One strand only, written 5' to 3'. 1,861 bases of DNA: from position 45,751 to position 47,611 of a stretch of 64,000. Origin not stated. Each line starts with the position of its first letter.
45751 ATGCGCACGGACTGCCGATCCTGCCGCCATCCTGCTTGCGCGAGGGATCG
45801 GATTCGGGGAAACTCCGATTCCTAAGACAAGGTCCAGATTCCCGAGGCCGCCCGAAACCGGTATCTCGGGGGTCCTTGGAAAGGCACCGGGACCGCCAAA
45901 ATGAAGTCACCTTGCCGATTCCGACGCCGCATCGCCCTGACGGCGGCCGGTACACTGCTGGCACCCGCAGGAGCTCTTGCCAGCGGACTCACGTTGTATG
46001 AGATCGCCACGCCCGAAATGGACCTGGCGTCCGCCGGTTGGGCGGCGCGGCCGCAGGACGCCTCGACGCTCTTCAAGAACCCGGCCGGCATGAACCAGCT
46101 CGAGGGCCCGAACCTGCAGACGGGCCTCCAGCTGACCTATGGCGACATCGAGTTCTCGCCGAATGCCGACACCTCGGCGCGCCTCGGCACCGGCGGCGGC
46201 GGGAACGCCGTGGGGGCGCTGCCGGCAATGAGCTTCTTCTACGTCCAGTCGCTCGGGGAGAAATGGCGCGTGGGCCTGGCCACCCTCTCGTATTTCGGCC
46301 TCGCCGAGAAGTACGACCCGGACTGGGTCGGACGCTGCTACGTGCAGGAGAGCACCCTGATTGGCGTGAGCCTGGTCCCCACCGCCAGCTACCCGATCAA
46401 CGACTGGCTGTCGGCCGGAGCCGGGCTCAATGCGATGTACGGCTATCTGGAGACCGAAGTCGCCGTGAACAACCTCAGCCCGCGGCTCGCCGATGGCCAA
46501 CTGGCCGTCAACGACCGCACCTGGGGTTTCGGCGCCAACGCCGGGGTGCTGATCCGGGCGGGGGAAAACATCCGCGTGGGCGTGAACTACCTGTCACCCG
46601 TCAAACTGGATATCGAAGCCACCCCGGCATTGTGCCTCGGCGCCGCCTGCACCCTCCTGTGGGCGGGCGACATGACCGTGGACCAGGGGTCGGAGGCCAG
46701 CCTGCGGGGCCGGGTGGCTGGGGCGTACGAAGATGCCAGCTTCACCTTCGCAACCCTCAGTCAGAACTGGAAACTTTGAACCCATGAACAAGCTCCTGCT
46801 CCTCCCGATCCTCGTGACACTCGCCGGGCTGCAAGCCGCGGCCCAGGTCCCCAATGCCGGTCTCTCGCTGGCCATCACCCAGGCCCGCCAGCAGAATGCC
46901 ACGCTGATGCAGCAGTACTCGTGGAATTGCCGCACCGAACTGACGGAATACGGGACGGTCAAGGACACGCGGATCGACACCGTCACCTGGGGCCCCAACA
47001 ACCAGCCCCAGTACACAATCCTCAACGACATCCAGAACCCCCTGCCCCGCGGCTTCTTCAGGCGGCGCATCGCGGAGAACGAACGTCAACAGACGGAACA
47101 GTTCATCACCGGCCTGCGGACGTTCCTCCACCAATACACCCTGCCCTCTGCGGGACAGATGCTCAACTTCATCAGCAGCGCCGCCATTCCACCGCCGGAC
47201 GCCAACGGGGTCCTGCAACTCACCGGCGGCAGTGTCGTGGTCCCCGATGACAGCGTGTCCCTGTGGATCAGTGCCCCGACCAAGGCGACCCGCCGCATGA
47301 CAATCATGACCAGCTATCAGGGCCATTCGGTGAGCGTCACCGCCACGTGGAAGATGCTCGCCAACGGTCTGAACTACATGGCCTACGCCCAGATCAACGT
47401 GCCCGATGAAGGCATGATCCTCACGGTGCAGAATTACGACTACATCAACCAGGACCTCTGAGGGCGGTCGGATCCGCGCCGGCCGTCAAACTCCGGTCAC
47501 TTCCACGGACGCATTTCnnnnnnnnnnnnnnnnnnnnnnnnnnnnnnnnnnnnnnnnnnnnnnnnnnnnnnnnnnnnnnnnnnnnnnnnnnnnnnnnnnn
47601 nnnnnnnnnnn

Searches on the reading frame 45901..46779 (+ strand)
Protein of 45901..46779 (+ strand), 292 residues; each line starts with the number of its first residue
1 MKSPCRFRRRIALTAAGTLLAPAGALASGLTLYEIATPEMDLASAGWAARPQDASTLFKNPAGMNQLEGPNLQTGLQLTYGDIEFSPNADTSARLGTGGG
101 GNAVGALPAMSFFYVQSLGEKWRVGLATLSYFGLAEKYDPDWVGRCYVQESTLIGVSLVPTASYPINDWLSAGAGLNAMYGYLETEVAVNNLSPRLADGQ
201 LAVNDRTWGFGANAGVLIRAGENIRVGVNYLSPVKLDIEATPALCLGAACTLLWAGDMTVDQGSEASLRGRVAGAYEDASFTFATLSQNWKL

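Call 3: search_protein_families(library=pfam, proteins=[window:45901-46779:+], max_evalue=0.1)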
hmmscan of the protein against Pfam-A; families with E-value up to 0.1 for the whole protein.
window:45901-46779:+ (292 aa): 2 families
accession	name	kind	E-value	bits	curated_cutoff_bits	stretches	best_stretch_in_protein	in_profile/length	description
PF03349.22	Toluene_X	-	9.2e-29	100.6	29.7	1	24-254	7-247/421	Outer membrane protein transport protein (OMPP1/FadL/TodX)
PF13505.12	OMP_b-brl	-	0.0014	19.2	28.7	1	150-232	83-152/175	Outer membrane protein beta-barrel domain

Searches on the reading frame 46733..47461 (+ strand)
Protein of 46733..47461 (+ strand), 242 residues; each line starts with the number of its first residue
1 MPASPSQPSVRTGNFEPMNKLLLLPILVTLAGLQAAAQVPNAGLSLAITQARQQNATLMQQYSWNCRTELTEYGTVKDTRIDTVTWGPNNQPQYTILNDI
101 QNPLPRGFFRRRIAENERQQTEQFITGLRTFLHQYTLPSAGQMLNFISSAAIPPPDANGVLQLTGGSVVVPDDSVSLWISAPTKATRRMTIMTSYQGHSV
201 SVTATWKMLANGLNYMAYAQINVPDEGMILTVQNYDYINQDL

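Call 3: search_protein_families(library=pfam, proteins=[window:46733-47461:+], max_evalue=0.1)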
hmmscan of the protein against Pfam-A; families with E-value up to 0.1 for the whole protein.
window:46733-47461:+ (242 aa): 0 families

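Call 4: search_protein_families(library=ncbifam, proteins=[window:46733-47461:+], max_evalue=0.1)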
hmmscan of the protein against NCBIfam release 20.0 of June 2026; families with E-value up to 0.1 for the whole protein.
window:46733-47461:+ (242 aa): 1 family
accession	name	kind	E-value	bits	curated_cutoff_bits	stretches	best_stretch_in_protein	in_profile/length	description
TIGR04227.1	zmp_18_rpt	repeat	0.035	13.8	50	1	69-79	6-16/18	zinc metalloproteinase 18-residue repeat-containing protein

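Call 76: search_solved_structures(query=window:46781-47458:+, max_evalue=10)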
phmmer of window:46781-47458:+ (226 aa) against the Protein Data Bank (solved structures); distinct sequences matched with E-value up to 10: 2.
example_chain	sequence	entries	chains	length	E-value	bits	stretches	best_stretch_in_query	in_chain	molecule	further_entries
6cp8_A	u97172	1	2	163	0.44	13.3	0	163-199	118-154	CdiA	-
3rkl_A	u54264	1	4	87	1.9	11.2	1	66-133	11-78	STIV-A81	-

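Call 104: search_protein_families(library=ncbifam, proteins=[window:46784-47461:+], max_evalue=1)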
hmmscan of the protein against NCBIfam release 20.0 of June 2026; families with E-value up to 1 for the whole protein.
window:46784-47461:+ (225 aa): 1 family
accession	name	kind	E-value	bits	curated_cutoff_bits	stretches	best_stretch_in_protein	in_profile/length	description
TIGR04227.1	zmp_18_rpt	repeat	0.032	13.9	50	1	52-62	6-16/18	zinc metalloproteinase 18-residue repeat-containing protein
